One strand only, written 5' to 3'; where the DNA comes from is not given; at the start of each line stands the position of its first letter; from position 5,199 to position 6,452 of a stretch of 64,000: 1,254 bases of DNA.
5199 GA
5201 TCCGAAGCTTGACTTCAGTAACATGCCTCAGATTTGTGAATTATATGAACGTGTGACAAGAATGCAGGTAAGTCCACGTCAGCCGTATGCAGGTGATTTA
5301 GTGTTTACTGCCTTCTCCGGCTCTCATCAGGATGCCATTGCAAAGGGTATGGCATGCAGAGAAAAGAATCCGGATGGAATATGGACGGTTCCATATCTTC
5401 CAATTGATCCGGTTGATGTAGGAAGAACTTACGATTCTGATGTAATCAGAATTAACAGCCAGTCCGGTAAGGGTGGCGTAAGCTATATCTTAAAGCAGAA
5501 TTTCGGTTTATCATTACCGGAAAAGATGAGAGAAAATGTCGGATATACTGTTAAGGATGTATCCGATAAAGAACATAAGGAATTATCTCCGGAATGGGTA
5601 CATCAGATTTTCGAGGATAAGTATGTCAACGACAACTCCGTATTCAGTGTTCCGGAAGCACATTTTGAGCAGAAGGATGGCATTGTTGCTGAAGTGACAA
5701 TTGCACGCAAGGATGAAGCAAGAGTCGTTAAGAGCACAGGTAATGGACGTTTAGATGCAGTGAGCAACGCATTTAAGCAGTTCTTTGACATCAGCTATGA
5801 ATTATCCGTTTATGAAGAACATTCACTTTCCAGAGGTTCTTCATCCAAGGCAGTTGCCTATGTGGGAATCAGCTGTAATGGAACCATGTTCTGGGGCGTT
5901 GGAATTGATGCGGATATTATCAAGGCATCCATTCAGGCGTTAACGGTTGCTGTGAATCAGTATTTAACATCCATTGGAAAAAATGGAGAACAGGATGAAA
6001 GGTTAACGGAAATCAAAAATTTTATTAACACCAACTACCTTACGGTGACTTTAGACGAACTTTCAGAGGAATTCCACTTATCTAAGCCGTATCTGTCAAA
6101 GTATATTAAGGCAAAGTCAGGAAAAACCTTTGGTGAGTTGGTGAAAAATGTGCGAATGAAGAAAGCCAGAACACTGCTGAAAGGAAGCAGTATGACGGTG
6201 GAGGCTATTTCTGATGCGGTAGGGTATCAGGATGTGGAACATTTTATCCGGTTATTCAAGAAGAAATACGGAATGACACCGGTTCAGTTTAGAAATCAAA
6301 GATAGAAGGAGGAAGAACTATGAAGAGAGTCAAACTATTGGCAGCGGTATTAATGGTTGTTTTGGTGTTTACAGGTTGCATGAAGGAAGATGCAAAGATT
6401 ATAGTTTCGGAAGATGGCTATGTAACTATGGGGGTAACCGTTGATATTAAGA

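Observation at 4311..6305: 2-isopropylmalate synthase fused in frame to a complete AraC-type DNA-binding domain, under a Leu T-box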

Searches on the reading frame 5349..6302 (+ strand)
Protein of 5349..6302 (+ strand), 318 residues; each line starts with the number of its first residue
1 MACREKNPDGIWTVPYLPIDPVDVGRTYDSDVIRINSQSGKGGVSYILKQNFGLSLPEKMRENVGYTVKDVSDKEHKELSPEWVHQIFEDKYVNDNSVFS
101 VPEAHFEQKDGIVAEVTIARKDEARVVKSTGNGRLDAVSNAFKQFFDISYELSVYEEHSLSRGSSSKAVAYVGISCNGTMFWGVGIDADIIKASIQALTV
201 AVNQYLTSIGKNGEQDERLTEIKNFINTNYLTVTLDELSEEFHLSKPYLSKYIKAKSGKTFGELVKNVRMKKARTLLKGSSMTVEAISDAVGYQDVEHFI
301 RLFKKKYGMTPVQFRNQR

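Call 44: predict_structure(alignment_id=A2)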
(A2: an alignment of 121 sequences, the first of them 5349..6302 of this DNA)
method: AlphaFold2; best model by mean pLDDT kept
length: 318 residues; sequences in the alignment: 121
mean_pLDDT: 78.7   pTM: 0.68
mean pLDDT of the five models: 78.7, 78.8, 78.7, 76.9, 76.0
residues with pLDDT >= 90: 57; 70-90: 205; 50-70: 19; < 50: 37
segments of 3 or more residues with pLDDT < 50: 1-32, 36-39
pLDDT, mean of each block of 10 residues (from residue 1): 40 37 38 46 76 84 84 77 86 88 86 87 84 88 86 88 76 89 92 94 88 65 83 84 86 83 86 81 84 86 89 79
secondary structure, 60 per line:
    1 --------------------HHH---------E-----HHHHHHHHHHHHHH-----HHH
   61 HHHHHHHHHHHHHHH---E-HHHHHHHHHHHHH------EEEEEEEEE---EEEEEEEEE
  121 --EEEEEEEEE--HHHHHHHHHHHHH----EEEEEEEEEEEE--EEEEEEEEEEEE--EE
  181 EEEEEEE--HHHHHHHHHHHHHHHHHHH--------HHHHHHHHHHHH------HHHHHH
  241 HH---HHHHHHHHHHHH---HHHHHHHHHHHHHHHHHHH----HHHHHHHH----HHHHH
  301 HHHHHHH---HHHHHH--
elements in order: H39-52 H58-75 H81-93 E100-108 E112-120 E123-131 H134-146 E151-162 E165-176 E179-187 H190-208 H217-228 H235-242 H246-257 H261-279 H284-291 H296-307 H311-316
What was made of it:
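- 5967..5996 (+): Interdomain linker, about residues 551-560 (…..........). Its sequence varies and its length is nearly constant. pLDDT drops to about 65 here (call 44).
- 5997..6302 (+): AraC/XylS-type DNA-binding domain, residues ~561-662: seven helices and two HTH motifs (…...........… and …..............…). AF2 secondary structure (call 44).
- On AraC/XylS family of transcription regulators: AF2 gives seven helices at residues 561-660 (call 44).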

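Call 47: fold_search(model_id=the predicted structure, library=pdb)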
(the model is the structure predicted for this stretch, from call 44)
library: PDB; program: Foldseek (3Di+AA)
matches with E <= 10: 1161; with E <= 0.001: 44
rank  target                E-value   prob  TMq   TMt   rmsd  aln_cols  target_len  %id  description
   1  3hps_A                8.0e-13  1.00  0.44  0.25   8.9       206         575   32  Crystal structure of Mycobacterium tuberculosis LeuA complexed with ketoisocaproate (KIC) (released 2010-05-19)
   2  1sr9_A                2.6e-12  1.00  0.44  0.25   8.9       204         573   34  Crystal Structure of LeuA from Mycobacterium tuberculosis (released 2004-05-18)
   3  3fig_A                5.8e-12  1.00  0.45  0.26   8.8       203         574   32  Crystal Structure of Leucine-bound LeuA from Mycobacterium tuberculosis (released 2008-12-23)
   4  3hpz_A                2.1e-11  1.00  0.44  0.25   8.8       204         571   33  Crystal structure of Mycobacterium tuberculosis LeuA complexed with bromopyruvate (released 2010-05-19)
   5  1sr9_B                3.4e-11  1.00  0.45  0.25   9.0       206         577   33  Crystal Structure of LeuA from Mycobacterium tuberculosis (released 2004-05-18)
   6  3hpz_B                4.7e-11  1.00  0.44  0.25   9.0       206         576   31  Crystal structure of Mycobacterium tuberculosis LeuA complexed with bromopyruvate (released 2010-05-19)
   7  3hps_B                8.3e-11  1.00  0.44  0.25   9.1       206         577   33  Crystal structure of Mycobacterium tuberculosis LeuA complexed with ketoisocaproate (KIC) (released 2010-05-19)
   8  3fig_B                9.3e-11  1.00  0.45  0.25   9.1       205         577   34  Crystal Structure of Leucine-bound LeuA from Mycobacterium tuberculosis (released 2008-12-23)
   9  6swi                  1.1e-06  1.00  0.32  0.79   1.8       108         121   30  The C-terminal domain of AraT, a response regulator from Geobacillus stearothermophilus (released 2020-10-14)
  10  3lsg_A                3.1e-06  1.00  0.30  0.87   1.6       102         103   37  The crystal structure of the C-terminal domain of the two-component response regulator yesN from Fusobacterium nucleat (released 2010-02-23)
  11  3f6h_B                3.3e-06  1.00  0.30  0.70   3.5       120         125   18  Crystal structure of the regulatory domain of LiCMS in complexed with isoleucine - type III (released 2009-04-21)
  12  3lsg_C                5.5e-06  1.00  0.28  0.82   1.6        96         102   40  The crystal structure of the C-terminal domain of the two-component response regulator yesN from Fusobacterium nucleat (released 2010-02-23)
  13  3f6h_A                6.1e-06  1.00  0.31  0.76   3.2       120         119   18  Crystal structure of the regulatory domain of LiCMS in complexed with isoleucine - type III (released 2009-04-21)
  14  3mkl_B                8.6e-06  1.00  0.31  0.83   2.0       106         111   25  Crystal structure of DNA-binding transcriptional dual regulator from Escherichia coli K-12 (released 2010-04-28)
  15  6xiu_B                9.1e-06  1.00  0.37  0.46  12.2       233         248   19  ETEC Rns bound to a potential inhibitor, decanoic acid (released 2021-06-30)
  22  3mkl_A                1.7e-05  1.00  0.31  0.89   1.8       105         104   26  Crystal structure of DNA-binding transcriptional dual regulator from Escherichia coli K-12 (released 2010-04-28)
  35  3lsg_E                1.2e-04  1.00  0.28  0.86   2.1        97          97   36  The crystal structure of the C-terminal domain of the two-component response regulator yesN from Fusobacterium nucleat (released 2010-02-23)
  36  3lsg_D                1.5e-04  1.00  0.28  0.86   1.6        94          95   36  The crystal structure of the C-terminal domain of the two-component response regulator yesN from Fusobacterium nucleat (released 2010-02-23)
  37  2k9s_MODEL_1_A        1.9e-04  1.00  0.30  0.82   2.1       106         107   25  Solution structure of dna binding domain of E. coli arac (released 2008-11-25)
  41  3w6v_A                6.3e-04  1.00  0.30  0.81   2.0       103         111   16  Crystal structure of the DNA-binding domain of AdpA, the global transcriptional factor, in complex with a target DNA (released 2013-09-18)
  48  7w5w_J                2.2e-03  1.00  0.30  0.85   1.8       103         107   19  Cryo-EM structure of SoxS-dependent transcription activation complex with micF promoter DNA (released 2022-10-26)
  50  1bl0_A                2.5e-03  1.00  0.28  0.71   2.5        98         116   22  MULTIPLE ANTIBIOTIC RESISTANCE PROTEIN (MARA)/DNA COMPLEX (released 1998-09-02)
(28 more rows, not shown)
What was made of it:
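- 5583..5966 (+): LeuA allosteric and dimerisation (leucine-binding) domain, residues 423-550, with the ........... loop. Foldseek matches MtLeuA, including the leucine-bound form 3fig (calls 44, 47).
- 5997..6302 (+): Foldseek matches AraT-C 6swi, YesN-C 3lsg, GadX 3mkl, AraC 2k9s, AdpA-DNA 3w6v, SoxS 7w5w and MarA 1bl0 with TM-scores 0.7-0.9 normalised to the target (call 47).
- On 2-isopropylmalate synthase, long form (NCBIfam NF002991 / TIGR00970 type): The model matches leucine-bound MtLeuA 3fig (call 47).
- On AraC/XylS family of transcription regulators: Foldseek gives TM-scores of 0.7-0.9, normalised to the target, to AraC, GadX, MarA, SoxS and AdpA DNA-binding domains (call 47).
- The model shows a seven-helix AraC DNA-binding domain after the regulatory domain (calls 44, 47). 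The domain models as a canonical DNA-binding domain closest to DNA-bound family members (call 47).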

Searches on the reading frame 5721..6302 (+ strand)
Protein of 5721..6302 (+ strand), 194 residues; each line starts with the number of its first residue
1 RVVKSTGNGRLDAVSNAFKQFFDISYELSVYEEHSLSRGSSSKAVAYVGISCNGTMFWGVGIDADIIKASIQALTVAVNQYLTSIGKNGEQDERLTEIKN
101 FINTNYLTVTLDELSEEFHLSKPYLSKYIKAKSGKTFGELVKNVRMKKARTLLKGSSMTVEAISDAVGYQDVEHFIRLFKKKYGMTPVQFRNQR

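Call 8: find_homologous_proteins(query=window:5721-6302:+, max_evalue=0.00001)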
Query window:5721-6302:+ (194 aa): 466 proteins with E <= 0.00001 among 536 candidates; the best 120 are listed.
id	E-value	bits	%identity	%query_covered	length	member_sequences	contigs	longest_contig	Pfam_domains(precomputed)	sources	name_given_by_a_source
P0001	1.7e-96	339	81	100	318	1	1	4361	PF12833.14,PF08502.16,PF22615.2,PF00165.30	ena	-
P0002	5.0e-96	338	81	100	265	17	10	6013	PF12833.14,PF08502.16,PF00165.30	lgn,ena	-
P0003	1.2e-95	337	82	99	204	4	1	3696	PF12833.14,PF08502.16,PF00165.30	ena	-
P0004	5.7e-95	334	80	100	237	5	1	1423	PF12833.14,PF08502.16,PF00165.30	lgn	-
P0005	2.1e-94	332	82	99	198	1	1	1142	PF12833.14,PF08502.16,PF00165.30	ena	-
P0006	4.3e-89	315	77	100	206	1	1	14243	PF12833.14,PF08502.16,PF00165.30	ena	-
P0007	2.6e-86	306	74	100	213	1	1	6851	PF12833.14,PF08502.16,PF00165.30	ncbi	-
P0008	7.7e-86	305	74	100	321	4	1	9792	PF12833.14,PF08502.16,PF22615.2,PF00165.30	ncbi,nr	ncbi:MAG: helix-turn-helix domain-containing protein, partial [Lachnospiraceae bacterium]|nr:helix-t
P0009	3.4e-85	302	73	100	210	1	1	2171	PF12833.14,PF08502.16,PF00165.30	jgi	-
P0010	6.7e-85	302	73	96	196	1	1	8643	PF12833.14,PF08502.16,PF00165.30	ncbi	-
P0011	3.7e-84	299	72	100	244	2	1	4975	PF12833.14,PF08502.16,PF00165.30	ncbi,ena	-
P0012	1.3e-81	291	72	100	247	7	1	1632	PF12833.14,PF08502.16,PF00165.30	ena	-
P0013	2.0e-81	290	70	100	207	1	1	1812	PF12833.14,PF08502.16,PF00165.30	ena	-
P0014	3.5e-81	289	72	99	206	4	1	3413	PF12833.14,PF08502.16,PF00165.30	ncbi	-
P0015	4.5e-81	289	70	100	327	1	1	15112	PF12833.14,PF08502.16,PF22615.2,PF00165.30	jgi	-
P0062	7.8e-76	272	70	95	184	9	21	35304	PF12833.14,PF08502.16,PF00165.30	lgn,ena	-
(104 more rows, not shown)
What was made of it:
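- All of the best 120 protein hits to the C-terminus carry both LeuA_dimer and HTH_18 (call 8). Short 184-193-aa 'LeuA_dimer+HTH' database entries looked like separate genes at first (call 8).
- Tried and rejected: Stand-alone 'regulatory domain + HTH' proteins of 184-193 aa on long contigs (call 8): rejected.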

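Call 61: find_encoding_contigs(protein=P0062, flank=4000, max_places=4)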
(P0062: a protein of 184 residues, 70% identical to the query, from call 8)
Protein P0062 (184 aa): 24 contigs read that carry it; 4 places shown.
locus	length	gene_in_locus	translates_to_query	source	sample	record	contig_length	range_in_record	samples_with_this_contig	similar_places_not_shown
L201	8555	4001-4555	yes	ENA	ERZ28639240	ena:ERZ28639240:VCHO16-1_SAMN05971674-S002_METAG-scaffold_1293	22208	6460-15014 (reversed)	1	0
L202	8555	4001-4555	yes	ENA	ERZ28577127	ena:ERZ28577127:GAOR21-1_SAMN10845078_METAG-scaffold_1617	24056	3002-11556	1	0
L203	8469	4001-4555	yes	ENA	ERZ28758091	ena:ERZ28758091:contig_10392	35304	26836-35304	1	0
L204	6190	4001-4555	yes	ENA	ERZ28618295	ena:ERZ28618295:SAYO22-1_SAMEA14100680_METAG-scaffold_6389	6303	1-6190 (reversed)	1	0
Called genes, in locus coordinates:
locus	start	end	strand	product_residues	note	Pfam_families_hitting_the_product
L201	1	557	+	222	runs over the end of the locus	PF00132:Hexapep (faint), PF25084:LbH_EIF2B, PF25087:GMPPB_C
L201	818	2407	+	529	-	PF00474:SSF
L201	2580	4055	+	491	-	-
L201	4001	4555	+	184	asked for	PF08502:LeuA_dimer, PF12833:HTH_18, PF00165:HTH_AraC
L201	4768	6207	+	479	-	PF01039:Carboxyl_trans, PF03255:ACCA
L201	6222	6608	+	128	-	-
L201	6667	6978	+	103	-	PF04277:OAD_gamma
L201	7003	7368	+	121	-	-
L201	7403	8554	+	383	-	PF03977:OAD_beta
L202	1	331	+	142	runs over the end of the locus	-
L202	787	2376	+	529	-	PF00474:SSF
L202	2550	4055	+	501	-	-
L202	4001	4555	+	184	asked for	PF08502:LeuA_dimer, PF12833:HTH_18, PF00165:HTH_AraC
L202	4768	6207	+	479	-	PF01039:Carboxyl_trans, PF03255:ACCA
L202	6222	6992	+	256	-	PF13026:DUF3887, PF04277:OAD_gamma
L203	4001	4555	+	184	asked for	PF08502:LeuA_dimer, PF12833:HTH_18, PF00165:HTH_AraC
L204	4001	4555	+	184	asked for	PF08502:LeuA_dimer, PF12833:HTH_18, PF00165:HTH_AraC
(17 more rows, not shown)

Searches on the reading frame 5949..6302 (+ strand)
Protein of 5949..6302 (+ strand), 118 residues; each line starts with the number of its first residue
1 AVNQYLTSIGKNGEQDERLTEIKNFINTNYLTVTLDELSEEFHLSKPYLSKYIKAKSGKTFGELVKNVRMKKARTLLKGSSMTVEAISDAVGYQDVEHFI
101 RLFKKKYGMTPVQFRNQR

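Call 14: find_related_loci(query=A1, collection=genome_contigs, flank=6000)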
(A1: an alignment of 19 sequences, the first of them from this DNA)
Query A1 (118 aa) in genome_contigs; peptide patterns used: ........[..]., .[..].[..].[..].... (x = any residue, [..] = any of these).
600 stretches matched a pattern (row limit reached: there are more); 561 encode a relative of the query (tblastn E <= 1e-3); the best 80 are kept; 80 distinct loci.
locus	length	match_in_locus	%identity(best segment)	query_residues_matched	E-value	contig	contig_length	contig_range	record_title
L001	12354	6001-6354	100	1-118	2e-77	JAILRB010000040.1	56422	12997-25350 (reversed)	MAG: Eubacterium sp. isolate RUI373 k141_11431731_flag=0_multi=40.9929_len=56422, whole genome shotgun sequence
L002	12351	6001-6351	85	1-117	3e-66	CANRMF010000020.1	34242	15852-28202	MAG: uncultured Lachnospiraceae bacterium isolate Lapin-030__bin97 genome assembly, contig: Lapin-030__NODE_1796_length_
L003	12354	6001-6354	83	1-118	2e-62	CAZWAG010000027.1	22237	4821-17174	MAG TPA_asm: uncultured Eubacterium sp. isolate binchicken_co370_224 genome assembly, contig: NODE_2495_length_22237_cov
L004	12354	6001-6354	79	1-118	1e-60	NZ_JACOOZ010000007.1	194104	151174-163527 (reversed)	Eubacterium segne strain BX4 BX4_ctg007, whole genome shotgun sequence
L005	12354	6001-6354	81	1-118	1e-60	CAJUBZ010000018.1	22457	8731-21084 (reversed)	MAG TPA_asm: uncultured Eubacterium sp. isolate MGBC130525 genome assembly, contig: MGBC130525.18, whole genome shotgun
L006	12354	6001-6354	80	1-118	2e-60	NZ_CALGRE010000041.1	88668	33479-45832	MAG: uncultured Eubacterium sp. isolate SRR5024280_bin.55_CONCOCT_v1.1_MAG ERZ505334.269, whole genome shotgun sequence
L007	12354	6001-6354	78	1-118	5e-59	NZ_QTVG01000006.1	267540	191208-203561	Eubacterium sp. AF36-5BH AF36-5BH.Scaf6, whole genome shotgun sequence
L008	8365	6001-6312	80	15-118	2e-53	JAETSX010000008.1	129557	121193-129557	MAG: Eubacterium sp. isolate S35_Bin1 scaffold_352, whole genome shotgun sequence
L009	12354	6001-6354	74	1-118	7e-53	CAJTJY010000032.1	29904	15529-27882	MAG TPA_asm: uncultured Lachnospiraceae bacterium isolate MGBC101638 genome assembly, contig: MGBC101638.32, whole genom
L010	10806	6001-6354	69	1-118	6e-53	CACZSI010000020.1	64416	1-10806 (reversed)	MAG: uncultured Lachnospiraceae bacterium isolate RUG12910 genome assembly, contig: RUG12910_asm_20, whole genome shotgu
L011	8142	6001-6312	78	15-118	1e-52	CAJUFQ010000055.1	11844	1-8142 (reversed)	MAG TPA_asm: uncultured Lachnospiraceae bacterium isolate MGBC131735 genome assembly, contig: MGBC131735.55, whole genom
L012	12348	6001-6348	74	1-116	2e-52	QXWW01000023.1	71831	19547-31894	Lachnospiraceae bacterium strain X68 Scaffold20_1, whole genome shotgun sequence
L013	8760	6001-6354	73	1-118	3e-52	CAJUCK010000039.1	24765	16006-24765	MAG TPA_asm: uncultured Lachnospiraceae bacterium isolate MGBC117436 genome assembly, contig: MGBC117436.39, whole genom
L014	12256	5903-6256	68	1-118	3e-52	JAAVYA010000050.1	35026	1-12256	MAG: Lachnospiraceae bacterium isolate ABMPRH_302_1 k141_1400056, whole genome shotgun sequence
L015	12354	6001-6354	70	1-118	9e-52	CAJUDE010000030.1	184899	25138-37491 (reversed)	MAG TPA_asm: uncultured Lachnospiraceae bacterium isolate MGBC131887 genome assembly, contig: MGBC131887.30, whole genom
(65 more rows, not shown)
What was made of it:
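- At least 561 species genomes encode a relative of the C-terminal domain (call 14).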

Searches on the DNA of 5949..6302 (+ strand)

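Call 18: search_rna_families(sources=[L004, L012, L022, L025, L026, L034, L041, L050, L058, L063, L073, L076, L046], threshold=gathering)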
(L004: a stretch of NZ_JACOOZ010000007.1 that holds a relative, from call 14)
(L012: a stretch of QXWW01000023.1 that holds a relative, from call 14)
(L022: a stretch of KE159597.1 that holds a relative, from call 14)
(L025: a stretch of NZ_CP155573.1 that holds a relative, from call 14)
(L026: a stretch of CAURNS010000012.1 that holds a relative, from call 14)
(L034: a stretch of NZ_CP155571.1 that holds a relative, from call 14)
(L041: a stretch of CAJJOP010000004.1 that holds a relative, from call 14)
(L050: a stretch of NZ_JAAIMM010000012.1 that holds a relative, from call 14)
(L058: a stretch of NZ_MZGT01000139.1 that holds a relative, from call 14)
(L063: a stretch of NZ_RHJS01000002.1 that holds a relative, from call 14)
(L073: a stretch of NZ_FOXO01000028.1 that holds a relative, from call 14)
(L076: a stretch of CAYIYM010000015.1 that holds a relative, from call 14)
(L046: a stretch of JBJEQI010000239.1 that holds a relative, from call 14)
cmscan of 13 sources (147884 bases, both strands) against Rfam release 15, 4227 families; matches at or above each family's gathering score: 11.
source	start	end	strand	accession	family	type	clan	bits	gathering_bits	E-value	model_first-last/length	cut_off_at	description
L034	4078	4302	+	RF00230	T-box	Cis-reg; leader;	-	121.4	93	5.4e-26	1-219/219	no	T-box leader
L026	4072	4299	+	RF00230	T-box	Cis-reg; leader;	-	120.8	93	7.6e-26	1-219/219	no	T-box leader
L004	4036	4271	+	RF00230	T-box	Cis-reg; leader;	-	120.2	93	1.1e-25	1-219/219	no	T-box leader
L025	3893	4120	+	RF00230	T-box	Cis-reg; leader;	-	113.1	93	7.3e-24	1-219/219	no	T-box leader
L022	3768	4057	+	RF00230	T-box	Cis-reg; leader;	-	112.6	93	9.9e-24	1-219/219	no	T-box leader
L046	4003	4289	+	RF00230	T-box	Cis-reg; leader;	-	102.7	93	3.6e-21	1-219/219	no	T-box leader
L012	3990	4303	+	RF00230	T-box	Cis-reg; leader;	-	101.7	93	6.2e-21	1-219/219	no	T-box leader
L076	7067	7169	-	RF01831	THF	Cis-reg; riboswitch;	-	86.4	36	2.7e-18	1-99/99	no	THF (Tetrahydrofolate) riboswitch aptamer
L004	6431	6536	+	RF00162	SAM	Cis-reg; riboswitch;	CL00012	79.5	44.4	1.1e-16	1-108/108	no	SAM riboswitch aptamer (S box leader)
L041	11203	11387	+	RF00013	6S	Gene;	-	58.7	46.4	1e-08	1-187/187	no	6S / SsrS RNA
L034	9165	9278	-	RF01055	Molybdenum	Cis-reg; riboswitch;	-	37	36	8.6e-05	1-135/135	no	Molybdenum/Tungsten riboswitch aptamer (Moco RNA motif)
